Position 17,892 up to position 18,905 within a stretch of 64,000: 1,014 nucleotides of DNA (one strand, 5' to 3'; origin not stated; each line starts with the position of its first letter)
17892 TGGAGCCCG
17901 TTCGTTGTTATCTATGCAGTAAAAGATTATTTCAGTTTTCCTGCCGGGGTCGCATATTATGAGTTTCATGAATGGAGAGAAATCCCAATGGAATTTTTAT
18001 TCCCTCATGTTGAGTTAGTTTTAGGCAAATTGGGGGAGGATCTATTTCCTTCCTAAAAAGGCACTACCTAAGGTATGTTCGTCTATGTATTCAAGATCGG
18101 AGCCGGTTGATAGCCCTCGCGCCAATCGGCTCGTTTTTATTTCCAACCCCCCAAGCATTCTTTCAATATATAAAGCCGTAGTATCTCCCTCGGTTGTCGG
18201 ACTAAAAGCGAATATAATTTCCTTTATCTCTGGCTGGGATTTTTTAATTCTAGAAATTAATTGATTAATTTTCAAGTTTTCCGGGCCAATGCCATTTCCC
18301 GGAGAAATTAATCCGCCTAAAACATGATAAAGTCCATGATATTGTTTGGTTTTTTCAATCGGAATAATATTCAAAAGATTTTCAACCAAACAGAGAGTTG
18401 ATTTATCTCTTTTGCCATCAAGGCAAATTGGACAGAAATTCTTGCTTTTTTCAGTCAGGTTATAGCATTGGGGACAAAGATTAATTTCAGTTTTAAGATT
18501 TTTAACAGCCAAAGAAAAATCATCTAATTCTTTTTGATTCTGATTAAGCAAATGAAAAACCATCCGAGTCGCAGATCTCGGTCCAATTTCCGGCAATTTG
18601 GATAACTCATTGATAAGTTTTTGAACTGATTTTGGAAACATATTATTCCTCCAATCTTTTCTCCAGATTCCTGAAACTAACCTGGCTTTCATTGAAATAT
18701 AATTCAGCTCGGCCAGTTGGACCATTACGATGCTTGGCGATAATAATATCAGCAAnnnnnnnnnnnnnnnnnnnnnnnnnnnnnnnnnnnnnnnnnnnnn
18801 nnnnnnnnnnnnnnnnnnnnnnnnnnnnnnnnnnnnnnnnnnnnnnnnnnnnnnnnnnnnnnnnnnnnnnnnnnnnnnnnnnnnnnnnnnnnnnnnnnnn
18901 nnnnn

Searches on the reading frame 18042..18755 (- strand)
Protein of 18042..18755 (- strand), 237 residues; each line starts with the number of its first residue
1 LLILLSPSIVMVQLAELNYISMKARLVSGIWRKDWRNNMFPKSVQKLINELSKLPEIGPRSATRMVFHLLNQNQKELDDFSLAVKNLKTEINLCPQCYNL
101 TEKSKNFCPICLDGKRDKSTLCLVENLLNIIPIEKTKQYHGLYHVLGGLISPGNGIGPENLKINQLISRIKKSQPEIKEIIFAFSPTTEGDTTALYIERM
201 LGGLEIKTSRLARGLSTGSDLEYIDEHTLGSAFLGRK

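Call 82: search_protein_families(library=pfam, proteins=[window:18042-18755:-], max_evalue=0.001)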
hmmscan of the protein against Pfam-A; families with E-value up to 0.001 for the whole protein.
window:18042-18755:- (237 aa): 4 families
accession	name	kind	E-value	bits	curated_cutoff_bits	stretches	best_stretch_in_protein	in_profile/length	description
PF13662.12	Toprim_4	-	6e-21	74.9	25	1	119-212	1-85/85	Toprim domain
PF21176.3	RecR_HhH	-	1.7e-12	47.4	27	1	44-83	1-40/45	RecR, helix-hairpin-helix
PF21175.2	RecR_C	-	9.8e-09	34.9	22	1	214-237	1-24/24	RecR, C-terminal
PF01751.28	Toprim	-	6.5e-06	26.7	23.1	1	120-202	1-81/96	Toprim domain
